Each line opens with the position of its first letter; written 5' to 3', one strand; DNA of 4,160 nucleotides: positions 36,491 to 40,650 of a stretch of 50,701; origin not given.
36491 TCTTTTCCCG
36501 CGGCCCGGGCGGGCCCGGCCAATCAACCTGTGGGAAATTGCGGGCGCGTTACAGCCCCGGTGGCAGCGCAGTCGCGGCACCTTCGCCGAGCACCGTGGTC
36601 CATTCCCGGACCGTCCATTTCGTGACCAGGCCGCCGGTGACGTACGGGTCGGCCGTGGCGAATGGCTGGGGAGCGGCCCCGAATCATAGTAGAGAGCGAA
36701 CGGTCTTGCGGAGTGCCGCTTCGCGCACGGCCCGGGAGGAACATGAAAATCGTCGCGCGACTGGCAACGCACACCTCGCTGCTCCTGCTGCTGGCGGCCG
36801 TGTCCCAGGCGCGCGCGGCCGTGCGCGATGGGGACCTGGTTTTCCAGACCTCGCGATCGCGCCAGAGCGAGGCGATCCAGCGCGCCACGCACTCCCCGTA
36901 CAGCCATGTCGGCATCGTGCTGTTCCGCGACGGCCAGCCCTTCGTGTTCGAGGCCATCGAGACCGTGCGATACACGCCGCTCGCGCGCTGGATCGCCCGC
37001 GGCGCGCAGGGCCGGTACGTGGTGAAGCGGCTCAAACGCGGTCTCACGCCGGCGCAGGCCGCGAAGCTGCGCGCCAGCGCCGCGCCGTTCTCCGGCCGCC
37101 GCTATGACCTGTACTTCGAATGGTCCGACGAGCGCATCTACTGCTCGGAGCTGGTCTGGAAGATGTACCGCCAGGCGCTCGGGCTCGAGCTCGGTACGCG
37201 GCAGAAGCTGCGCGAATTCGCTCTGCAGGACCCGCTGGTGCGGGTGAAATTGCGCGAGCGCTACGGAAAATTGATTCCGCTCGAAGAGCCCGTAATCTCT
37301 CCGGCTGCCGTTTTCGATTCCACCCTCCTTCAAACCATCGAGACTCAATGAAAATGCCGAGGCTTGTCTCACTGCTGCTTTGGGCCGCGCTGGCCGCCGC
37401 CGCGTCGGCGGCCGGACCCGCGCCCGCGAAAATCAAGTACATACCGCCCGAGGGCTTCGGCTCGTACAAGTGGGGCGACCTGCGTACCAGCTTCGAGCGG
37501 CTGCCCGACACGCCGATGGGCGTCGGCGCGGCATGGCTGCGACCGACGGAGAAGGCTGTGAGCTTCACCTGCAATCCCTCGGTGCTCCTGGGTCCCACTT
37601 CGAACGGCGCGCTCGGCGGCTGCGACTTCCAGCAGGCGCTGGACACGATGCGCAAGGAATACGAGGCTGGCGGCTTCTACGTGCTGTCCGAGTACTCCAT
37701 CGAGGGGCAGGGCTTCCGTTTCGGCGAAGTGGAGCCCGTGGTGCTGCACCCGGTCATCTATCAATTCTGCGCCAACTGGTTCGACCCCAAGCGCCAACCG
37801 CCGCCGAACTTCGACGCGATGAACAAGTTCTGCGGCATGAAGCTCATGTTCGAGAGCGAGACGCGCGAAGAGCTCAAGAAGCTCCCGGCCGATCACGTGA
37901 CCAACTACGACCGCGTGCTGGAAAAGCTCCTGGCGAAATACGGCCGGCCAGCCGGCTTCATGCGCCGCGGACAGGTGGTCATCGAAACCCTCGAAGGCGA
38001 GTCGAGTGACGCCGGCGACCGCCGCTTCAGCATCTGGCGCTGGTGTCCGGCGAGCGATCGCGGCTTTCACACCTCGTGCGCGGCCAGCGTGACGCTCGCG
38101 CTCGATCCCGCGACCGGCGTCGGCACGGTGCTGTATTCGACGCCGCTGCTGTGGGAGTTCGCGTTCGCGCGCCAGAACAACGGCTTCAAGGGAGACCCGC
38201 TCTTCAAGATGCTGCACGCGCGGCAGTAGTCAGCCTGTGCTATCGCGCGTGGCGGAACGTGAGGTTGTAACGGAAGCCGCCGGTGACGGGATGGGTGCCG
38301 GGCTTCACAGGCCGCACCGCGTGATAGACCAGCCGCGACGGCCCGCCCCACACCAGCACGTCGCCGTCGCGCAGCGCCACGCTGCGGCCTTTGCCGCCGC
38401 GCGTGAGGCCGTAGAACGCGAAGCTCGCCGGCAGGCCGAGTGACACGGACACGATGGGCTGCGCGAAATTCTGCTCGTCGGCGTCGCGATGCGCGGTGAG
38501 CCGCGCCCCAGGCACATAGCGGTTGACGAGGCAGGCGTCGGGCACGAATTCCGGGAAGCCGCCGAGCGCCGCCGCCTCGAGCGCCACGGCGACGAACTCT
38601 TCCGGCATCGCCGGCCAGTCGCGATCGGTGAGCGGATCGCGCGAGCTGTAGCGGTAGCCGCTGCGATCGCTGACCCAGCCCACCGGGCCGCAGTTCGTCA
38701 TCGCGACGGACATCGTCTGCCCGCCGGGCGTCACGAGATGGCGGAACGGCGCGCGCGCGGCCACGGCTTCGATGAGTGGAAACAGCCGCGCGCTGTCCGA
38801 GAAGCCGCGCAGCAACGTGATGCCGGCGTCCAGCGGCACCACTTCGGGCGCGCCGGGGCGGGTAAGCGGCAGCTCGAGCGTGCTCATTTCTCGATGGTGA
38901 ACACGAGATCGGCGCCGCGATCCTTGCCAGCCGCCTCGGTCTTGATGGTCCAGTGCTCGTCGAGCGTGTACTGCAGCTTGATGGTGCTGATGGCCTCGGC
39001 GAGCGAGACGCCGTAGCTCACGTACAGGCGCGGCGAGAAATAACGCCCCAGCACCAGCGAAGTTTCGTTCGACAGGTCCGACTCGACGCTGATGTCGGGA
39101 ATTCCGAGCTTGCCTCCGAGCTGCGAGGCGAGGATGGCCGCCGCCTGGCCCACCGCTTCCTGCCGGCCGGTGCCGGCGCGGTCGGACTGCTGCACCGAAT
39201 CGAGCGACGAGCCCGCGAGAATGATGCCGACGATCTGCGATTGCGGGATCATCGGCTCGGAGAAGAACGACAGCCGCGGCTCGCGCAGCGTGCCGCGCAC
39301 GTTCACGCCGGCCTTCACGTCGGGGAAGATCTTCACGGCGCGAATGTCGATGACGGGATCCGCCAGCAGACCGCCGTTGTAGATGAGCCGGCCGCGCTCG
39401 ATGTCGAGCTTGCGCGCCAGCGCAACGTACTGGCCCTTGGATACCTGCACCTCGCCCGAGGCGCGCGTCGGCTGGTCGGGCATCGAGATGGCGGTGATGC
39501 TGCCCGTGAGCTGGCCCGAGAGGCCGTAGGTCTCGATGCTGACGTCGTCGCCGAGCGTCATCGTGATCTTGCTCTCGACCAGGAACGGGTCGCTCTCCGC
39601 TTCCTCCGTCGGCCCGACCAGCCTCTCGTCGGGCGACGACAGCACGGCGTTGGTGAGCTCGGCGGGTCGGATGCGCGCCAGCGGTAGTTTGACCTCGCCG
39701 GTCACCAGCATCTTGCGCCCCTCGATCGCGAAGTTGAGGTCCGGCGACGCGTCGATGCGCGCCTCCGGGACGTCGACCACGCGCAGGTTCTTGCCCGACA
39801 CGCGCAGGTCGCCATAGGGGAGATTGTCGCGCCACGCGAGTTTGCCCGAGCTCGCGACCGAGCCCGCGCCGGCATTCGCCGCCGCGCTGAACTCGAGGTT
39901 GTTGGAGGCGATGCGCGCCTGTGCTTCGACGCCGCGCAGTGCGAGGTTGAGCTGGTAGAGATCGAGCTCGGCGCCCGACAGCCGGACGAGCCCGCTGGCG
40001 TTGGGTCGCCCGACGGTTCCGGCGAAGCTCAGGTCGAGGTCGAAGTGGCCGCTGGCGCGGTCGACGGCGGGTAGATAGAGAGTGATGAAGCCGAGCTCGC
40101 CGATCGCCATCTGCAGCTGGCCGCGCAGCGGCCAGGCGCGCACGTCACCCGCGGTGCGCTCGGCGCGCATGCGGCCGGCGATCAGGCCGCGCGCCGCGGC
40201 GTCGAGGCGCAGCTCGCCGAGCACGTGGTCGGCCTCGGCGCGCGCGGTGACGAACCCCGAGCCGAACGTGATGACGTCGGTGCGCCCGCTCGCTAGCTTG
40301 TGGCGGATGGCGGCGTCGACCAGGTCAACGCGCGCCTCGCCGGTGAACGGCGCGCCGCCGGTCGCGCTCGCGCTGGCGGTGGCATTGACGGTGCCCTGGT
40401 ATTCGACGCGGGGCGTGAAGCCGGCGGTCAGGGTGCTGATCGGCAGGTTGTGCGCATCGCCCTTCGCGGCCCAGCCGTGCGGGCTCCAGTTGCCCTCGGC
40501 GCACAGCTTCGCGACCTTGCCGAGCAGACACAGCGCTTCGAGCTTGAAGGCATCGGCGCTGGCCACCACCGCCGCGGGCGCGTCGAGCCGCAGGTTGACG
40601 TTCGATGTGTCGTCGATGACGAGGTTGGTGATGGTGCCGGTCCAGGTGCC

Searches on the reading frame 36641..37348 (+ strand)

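Call 88: search_protein_families(library=pfam, proteins=[window:36641-37348:+], max_evalue=0.00001)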
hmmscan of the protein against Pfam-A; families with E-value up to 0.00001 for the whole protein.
window:36641-37348:+ (236 aa): 1 family
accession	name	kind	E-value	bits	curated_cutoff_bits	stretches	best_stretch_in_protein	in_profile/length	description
PF05708.18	Peptidase_C92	-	1.2e-33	116.9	27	1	61-233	2-165/166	Permuted papain-like amidase enzyme, YaeF/YiiX, C92 family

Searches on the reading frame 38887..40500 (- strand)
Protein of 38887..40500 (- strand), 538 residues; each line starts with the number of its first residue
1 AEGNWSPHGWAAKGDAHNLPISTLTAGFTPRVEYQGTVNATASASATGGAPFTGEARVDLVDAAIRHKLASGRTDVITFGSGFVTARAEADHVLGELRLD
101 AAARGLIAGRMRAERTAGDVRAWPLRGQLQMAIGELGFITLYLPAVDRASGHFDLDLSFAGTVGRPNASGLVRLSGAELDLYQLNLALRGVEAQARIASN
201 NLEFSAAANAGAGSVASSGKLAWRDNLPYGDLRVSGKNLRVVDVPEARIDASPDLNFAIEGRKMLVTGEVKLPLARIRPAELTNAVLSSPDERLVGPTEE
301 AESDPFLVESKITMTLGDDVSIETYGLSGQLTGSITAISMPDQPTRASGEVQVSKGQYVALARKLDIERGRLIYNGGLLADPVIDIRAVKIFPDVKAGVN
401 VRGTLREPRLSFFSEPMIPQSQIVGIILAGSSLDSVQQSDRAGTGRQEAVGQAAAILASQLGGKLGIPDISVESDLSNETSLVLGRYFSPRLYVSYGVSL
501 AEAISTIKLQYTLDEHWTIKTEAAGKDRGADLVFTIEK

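Call 88: search_protein_families(library=pfam, proteins=[window:38887-40500:-], max_evalue=0.00001)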
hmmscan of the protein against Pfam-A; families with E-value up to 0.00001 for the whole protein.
window:38887-40500:- (538 aa): 2 families
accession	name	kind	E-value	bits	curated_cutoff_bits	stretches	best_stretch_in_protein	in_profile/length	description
PF04357.19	TamB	-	3.1e-51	175.2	22.4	1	209-536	7-379/381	TamB, inner membrane protein subunit of TAM complex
PF01203.25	T2SSN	-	3.7e-06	27.6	29.6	0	217-366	19-136/211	Type II secretion system (T2SS), protein N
